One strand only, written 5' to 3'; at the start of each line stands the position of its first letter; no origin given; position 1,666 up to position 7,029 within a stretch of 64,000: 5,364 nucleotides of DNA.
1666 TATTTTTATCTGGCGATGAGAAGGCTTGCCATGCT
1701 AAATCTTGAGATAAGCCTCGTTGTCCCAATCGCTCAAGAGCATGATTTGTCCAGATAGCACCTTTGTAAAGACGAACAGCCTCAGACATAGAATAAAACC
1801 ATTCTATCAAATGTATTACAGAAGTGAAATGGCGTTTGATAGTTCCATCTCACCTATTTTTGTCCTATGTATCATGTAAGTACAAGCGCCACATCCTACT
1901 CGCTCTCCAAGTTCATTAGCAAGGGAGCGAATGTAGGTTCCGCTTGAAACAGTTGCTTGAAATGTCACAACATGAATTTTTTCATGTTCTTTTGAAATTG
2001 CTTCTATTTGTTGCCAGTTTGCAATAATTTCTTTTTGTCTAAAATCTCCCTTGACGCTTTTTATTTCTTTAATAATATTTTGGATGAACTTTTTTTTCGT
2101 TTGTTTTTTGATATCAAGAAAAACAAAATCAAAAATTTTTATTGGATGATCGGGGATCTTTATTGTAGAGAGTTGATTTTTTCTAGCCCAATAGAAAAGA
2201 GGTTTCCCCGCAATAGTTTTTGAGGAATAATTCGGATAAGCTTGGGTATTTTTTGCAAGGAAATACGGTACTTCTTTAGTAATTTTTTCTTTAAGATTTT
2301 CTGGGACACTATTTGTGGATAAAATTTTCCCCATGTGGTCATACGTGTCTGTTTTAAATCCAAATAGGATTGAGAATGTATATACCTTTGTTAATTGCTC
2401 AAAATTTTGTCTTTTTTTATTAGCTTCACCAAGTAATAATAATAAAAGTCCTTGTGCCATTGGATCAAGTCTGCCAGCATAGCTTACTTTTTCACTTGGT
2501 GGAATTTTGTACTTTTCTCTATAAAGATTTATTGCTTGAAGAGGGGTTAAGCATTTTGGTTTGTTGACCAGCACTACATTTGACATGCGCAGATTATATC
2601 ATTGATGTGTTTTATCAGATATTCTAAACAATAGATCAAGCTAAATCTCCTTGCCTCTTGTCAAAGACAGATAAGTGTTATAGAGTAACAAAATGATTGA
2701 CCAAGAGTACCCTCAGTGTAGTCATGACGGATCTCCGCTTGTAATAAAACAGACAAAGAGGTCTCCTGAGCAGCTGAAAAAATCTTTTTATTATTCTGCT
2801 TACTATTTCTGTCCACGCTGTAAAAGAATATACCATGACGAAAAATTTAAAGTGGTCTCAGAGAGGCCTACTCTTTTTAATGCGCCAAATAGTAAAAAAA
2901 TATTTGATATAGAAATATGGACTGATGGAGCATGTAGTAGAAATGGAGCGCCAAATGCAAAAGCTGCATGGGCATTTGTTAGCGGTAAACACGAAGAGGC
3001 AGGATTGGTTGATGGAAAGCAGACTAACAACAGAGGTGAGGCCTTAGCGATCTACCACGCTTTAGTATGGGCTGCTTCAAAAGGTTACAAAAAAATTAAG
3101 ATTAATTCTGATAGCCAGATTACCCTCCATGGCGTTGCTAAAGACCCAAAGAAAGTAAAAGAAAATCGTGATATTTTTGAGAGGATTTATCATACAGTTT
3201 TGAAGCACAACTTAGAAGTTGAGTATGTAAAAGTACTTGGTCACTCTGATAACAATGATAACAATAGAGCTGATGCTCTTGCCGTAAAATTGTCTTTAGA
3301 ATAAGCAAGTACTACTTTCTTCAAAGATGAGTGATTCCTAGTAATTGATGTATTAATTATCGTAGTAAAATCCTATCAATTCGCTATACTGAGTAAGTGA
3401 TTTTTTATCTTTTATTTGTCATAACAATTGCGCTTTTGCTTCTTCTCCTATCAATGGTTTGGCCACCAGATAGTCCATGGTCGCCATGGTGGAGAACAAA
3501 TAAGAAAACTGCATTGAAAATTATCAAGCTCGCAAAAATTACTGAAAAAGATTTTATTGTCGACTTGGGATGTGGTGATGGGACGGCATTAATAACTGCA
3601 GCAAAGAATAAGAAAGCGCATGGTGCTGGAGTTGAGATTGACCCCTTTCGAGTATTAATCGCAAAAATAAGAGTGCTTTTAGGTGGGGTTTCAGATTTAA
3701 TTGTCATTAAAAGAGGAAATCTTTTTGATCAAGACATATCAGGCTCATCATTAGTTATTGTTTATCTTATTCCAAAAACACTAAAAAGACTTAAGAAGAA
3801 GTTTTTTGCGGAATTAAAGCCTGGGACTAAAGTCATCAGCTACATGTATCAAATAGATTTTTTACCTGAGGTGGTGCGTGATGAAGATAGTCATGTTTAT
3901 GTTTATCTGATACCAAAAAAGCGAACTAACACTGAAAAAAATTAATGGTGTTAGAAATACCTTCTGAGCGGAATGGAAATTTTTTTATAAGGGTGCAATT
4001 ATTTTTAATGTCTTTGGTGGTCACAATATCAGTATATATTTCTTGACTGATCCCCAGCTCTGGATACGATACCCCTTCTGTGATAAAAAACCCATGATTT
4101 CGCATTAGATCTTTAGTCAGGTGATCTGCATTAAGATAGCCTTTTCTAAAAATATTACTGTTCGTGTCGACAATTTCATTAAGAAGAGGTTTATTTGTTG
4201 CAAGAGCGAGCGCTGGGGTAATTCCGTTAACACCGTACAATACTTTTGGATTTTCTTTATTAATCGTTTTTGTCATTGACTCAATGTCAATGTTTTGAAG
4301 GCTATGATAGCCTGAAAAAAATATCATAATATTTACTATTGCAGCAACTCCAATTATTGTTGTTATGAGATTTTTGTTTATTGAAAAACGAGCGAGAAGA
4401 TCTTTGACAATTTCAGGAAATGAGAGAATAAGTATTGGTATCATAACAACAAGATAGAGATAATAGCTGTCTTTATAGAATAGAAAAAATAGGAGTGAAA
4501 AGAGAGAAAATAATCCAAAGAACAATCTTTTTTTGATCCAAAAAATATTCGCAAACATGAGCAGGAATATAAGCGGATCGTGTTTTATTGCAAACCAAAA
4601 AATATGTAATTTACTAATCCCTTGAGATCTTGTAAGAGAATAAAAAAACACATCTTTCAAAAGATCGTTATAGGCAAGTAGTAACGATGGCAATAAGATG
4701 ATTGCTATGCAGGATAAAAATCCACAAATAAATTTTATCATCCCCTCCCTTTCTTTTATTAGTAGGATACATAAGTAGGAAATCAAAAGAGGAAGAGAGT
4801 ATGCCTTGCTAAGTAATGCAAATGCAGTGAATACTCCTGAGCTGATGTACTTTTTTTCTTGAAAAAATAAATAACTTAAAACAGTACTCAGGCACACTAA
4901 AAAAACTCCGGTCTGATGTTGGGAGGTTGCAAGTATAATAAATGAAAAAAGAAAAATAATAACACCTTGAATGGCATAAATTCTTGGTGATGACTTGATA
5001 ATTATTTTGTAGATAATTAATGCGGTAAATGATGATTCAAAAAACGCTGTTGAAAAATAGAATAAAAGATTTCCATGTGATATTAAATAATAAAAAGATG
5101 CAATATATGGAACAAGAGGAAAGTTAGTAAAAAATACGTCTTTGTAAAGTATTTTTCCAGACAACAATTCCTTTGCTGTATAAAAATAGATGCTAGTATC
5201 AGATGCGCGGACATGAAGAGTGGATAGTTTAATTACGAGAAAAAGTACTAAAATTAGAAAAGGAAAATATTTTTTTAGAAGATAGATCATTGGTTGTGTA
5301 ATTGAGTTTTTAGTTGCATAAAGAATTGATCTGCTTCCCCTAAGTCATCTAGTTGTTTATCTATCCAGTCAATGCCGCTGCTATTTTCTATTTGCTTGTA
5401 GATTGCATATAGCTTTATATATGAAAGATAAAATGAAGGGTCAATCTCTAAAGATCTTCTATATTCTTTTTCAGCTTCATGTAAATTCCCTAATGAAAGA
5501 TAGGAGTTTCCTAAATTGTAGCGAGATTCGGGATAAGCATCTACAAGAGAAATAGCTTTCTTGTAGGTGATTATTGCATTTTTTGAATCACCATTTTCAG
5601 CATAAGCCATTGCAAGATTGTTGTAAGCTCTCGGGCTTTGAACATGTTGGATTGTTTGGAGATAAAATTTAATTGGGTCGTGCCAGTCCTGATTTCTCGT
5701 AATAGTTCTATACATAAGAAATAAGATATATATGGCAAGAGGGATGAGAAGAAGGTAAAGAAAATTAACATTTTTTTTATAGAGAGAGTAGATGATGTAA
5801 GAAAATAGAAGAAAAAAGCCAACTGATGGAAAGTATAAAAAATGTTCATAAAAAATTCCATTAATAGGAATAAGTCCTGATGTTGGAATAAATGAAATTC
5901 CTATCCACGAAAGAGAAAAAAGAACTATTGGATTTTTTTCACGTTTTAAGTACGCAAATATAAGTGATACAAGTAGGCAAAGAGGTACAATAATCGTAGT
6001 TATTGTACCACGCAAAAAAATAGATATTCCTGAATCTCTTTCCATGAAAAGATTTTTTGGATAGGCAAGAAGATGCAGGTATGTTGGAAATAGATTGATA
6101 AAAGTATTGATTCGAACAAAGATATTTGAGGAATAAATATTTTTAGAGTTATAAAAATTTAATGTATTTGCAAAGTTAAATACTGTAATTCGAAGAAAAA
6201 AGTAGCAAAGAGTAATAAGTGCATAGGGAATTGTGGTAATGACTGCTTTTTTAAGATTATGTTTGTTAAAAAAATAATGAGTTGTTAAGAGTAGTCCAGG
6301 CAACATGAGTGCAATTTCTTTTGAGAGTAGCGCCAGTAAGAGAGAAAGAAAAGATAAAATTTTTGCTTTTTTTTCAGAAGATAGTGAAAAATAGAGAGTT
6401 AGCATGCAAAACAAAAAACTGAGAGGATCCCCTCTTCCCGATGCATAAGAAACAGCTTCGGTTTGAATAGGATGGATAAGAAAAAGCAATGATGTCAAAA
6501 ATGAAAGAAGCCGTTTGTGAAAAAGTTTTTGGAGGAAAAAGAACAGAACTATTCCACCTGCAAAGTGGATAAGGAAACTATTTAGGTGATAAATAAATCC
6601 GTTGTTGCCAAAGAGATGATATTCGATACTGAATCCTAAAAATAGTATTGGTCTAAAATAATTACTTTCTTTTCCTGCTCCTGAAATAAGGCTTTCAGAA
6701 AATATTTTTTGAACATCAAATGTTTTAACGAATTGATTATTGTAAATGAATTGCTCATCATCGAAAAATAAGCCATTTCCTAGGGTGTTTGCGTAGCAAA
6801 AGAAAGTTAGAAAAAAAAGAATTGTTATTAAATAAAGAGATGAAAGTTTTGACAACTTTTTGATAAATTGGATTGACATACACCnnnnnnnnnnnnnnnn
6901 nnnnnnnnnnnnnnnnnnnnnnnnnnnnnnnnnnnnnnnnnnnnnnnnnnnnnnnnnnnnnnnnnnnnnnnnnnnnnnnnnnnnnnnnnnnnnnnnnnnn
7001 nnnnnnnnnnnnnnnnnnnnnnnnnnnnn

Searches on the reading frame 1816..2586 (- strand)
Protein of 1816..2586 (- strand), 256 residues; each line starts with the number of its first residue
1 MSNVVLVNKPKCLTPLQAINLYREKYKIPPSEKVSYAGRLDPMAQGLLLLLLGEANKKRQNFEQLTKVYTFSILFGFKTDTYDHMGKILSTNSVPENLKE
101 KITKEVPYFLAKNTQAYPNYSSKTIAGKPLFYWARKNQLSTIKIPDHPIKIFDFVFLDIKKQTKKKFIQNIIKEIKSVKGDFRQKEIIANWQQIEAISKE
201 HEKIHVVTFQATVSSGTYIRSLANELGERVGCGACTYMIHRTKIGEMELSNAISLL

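Call 33: search_protein_families(library=pfam, proteins=[window:1816-2586:-], max_evalue=0.001)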
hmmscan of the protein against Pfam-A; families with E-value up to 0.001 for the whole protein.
window:1816-2586:- (256 aa): 2 families
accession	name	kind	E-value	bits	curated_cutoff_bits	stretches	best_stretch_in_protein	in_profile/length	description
PF01509.24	TruB_N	-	3.3e-29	102.6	27.3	1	31-163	6-136/149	TruB family pseudouridylate synthase (N terminal domain)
PF16198.10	TruB_C_2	-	0.00072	20.1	29.3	0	220-254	1-35/66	tRNA pseudouridylate synthase B C-terminal domain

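Call 97: find_encoding_contigs(protein=window:1816-2586:-, flank=10000, max_places=1)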
Protein window:1816-2586:- (256 aa): 1 contig read that carries it; 1 place shown.
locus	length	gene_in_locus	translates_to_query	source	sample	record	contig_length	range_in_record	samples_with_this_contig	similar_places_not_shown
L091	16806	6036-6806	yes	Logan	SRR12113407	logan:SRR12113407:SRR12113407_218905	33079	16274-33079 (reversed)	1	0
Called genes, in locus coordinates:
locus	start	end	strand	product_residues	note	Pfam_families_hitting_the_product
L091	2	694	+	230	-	?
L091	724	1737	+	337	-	PF02388:FemAB, PF13480:Acetyltransf_6, PF02388:FemAB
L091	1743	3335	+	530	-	PF13431:TPR_17 (faint), PF13176:TPR_7 (faint), PF13424:TPR_12, PF13181:TPR_8 (weak), PF13414:TPR_11 (weak), PF00515:TPR_1, PF07719:TPR_2 (weak), PF13181:TPR_8 (weak), +3 more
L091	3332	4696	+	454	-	PF13231:PMT_2 (weak)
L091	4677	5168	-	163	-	PF06325:PrmA (weak)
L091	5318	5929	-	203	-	PF00075:RNase_H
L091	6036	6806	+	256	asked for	PF01509:TruB_N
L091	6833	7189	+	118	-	-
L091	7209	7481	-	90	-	-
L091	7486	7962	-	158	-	-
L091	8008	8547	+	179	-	PF01625:PMSR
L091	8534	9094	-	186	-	-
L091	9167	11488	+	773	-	PF00501:AMP-binding, PF13193:AMP-binding_C (weak)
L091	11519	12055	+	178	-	PF01464:SLT, PF06737:Transglycosylas (weak)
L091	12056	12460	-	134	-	-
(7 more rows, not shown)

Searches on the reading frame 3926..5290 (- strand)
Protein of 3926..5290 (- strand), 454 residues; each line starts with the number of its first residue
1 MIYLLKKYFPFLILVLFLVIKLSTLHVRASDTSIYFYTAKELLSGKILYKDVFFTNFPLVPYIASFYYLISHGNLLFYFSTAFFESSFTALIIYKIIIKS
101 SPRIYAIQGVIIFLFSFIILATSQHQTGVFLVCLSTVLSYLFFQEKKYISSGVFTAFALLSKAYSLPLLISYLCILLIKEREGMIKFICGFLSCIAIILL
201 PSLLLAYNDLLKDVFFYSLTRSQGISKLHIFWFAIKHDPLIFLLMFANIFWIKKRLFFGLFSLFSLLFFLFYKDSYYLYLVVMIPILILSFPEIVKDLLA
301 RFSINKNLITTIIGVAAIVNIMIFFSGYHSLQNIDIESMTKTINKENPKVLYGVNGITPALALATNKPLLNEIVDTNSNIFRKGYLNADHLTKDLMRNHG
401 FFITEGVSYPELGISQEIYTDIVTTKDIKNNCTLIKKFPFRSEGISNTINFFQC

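Call 33: search_protein_families(library=pfam, proteins=[window:3926-5290:-], max_evalue=0.001)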
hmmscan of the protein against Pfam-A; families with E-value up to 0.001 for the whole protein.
window:3926-5290:- (454 aa): 1 family
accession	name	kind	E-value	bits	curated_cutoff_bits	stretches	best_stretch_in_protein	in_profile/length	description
PF13231.12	PMT_2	-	8.9e-06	26.4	26.1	1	58-200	4-152/160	Dolichyl-phosphate-mannose-protein mannosyltransferase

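Call 51: search_protein_families(library=pfam, proteins=[window:3926-5290:-], max_evalue=0.01)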
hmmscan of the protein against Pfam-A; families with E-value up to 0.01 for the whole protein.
window:3926-5290:- (454 aa): 1 family
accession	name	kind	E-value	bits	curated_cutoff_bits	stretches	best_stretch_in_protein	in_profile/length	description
PF13231.12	PMT_2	-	8.9e-06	26.4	26.1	1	58-200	4-152/160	Dolichyl-phosphate-mannose-protein mannosyltransferase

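Call 58: search_protein_families(library=ncbifam, proteins=[window:3926-5290:-], max_evalue=0.001)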
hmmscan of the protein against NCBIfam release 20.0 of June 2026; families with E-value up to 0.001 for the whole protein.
window:3926-5290:- (454 aa): 0 families

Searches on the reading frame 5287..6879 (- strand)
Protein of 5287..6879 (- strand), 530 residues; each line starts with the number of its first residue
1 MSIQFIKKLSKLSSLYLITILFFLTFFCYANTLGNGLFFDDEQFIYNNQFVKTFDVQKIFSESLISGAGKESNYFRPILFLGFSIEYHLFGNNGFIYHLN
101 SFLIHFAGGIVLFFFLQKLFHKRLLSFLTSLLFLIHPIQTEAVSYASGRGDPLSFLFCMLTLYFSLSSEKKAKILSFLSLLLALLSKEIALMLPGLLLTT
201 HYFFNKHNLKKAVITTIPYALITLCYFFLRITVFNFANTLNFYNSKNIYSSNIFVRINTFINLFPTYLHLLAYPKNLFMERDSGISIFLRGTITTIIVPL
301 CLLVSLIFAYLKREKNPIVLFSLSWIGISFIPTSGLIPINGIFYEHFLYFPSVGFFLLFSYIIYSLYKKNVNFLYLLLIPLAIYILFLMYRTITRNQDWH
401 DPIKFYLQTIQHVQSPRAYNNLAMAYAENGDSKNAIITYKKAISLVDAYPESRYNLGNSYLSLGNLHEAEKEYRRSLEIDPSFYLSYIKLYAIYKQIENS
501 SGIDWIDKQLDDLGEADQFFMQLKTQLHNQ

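Call 33: search_protein_families(library=pfam, proteins=[window:5287-6879:-], max_evalue=0.001)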
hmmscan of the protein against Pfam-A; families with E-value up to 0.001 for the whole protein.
window:5287-6879:- (530 aa): 12 families
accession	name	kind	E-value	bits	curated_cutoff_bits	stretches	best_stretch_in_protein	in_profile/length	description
PF13181.12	TPR_8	-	1.8e-17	62.4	25.7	2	451-482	2-33/34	Tetratricopeptide repeat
PF00515.34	TPR_1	-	2.6e-16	59.1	27.8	2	451-483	2-34/34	Tetratricopeptide repeat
PF07719.23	TPR_2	-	6.9e-14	51.2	27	2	451-482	2-33/34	Tetratricopeptide repeat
PF13414.12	TPR_11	-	2.8e-09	37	26.8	1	425-464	3-42/42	TPR repeat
PF13424.12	TPR_12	-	5.2e-09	36.6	30.1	1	417-481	4-76/77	Tetratricopeptide repeat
PF13431.12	TPR_17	-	2.3e-07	31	24.4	0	439-470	2-33/34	Tetratricopeptide repeat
PF13432.12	TPR_16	-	5.8e-07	30.3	32.7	0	446-482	24-63/65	Tetratricopeptide repeat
PF13428.12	TPR_14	-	9.8e-07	29.3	23.5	0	451-489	2-40/44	Tetratricopeptide repeat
PF13176.12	TPR_7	-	2.3e-06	27.7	27.9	0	418-446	1-29/36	Tetratricopeptide repeat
PF13374.12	TPR_10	-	4.7e-06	26.9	27.5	0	452-479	4-31/42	Tetratricopeptide repeat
PF13174.12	TPR_6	-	0.0003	21.7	26.3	0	421-444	5-28/33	Tetratricopeptide repeat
PF14559.12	TPR_19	-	0.00035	21.3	25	1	427-482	2-57/68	Tetratricopeptide repeat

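Call 51: search_protein_families(library=pfam, proteins=[window:5287-6879:-], max_evalue=0.01)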
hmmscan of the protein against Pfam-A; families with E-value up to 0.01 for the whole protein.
window:5287-6879:- (530 aa): 12 families
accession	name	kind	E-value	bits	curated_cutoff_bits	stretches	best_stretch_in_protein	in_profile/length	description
PF13181.12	TPR_8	-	1.8e-17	62.4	25.7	2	451-482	2-33/34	Tetratricopeptide repeat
PF00515.34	TPR_1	-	2.6e-16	59.1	27.8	2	451-483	2-34/34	Tetratricopeptide repeat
PF07719.23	TPR_2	-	6.9e-14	51.2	27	2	451-482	2-33/34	Tetratricopeptide repeat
PF13414.12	TPR_11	-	2.8e-09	37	26.8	2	425-464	3-42/42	TPR repeat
PF13424.12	TPR_12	-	5.2e-09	36.6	30.1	1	417-481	4-76/77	Tetratricopeptide repeat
PF13431.12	TPR_17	-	2.3e-07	31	24.4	1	439-470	2-33/34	Tetratricopeptide repeat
PF13432.12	TPR_16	-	5.8e-07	30.3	32.7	0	446-482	24-63/65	Tetratricopeptide repeat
PF13428.12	TPR_14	-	9.8e-07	29.3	23.5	1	451-489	2-40/44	Tetratricopeptide repeat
PF13176.12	TPR_7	-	2.3e-06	27.7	27.9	0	418-446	1-29/36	Tetratricopeptide repeat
PF13374.12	TPR_10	-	4.7e-06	26.9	27.5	1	452-479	4-31/42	Tetratricopeptide repeat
PF13174.12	TPR_6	-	0.0003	21.7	26.3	0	421-444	5-28/33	Tetratricopeptide repeat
PF14559.12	TPR_19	-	0.00035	21.3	25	1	427-482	2-57/68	Tetratricopeptide repeat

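Call 58: search_protein_families(library=ncbifam, proteins=[window:5287-6879:-], max_evalue=0.001)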
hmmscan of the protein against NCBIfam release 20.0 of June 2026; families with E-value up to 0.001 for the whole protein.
window:5287-6879:- (530 aa): 9 families
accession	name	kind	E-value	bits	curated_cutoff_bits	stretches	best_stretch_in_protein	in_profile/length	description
TIGR02917.1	PEP_TPR_lipo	equivalog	5.2e-10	37.9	312.2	1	416-482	22-88/899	XrtA/PEP-CTERM system TPR-repeat protein PrsT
TIGR02521.1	type_IV_pilW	equivalog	1.4e-07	31.3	154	1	411-482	26-97/234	type IV pilus biogenesis/stability protein PilW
NF047507.1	TPR_BatC_Lepto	exception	1.7e-07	30.9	175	1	419-482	62-128/214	TPR repeat-containing protein BatC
TIGR00990.1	3a0801s09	subfamily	3.3e-05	22.7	757.25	1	418-495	367-445/615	mitochondrial import receptor subunit TOM70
NF047558.1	TPR_END_plus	domain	4.8e-05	23.2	32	0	418-449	1-32/56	TPR end-of-group domain-containing protein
NF033762.1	social_mot_Tgl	equivalog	0.00011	21.7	225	1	417-493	32-109/252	social motility TPR repeat lipoprotein Tgl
NF040959.1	MamA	equivalog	0.0002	20.9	200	1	417-494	38-115/204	magnetosome protein MamA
TIGR02552.1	LcrH_SycD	equivalog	0.00044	20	104.8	1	413-479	49-115/136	SycD/LcrH family type III secretion system chaperone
NF002725.1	PRK02603.1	equivalog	0.00054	20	143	0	418-471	74-127/173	photosystem I assembly protein Ycf3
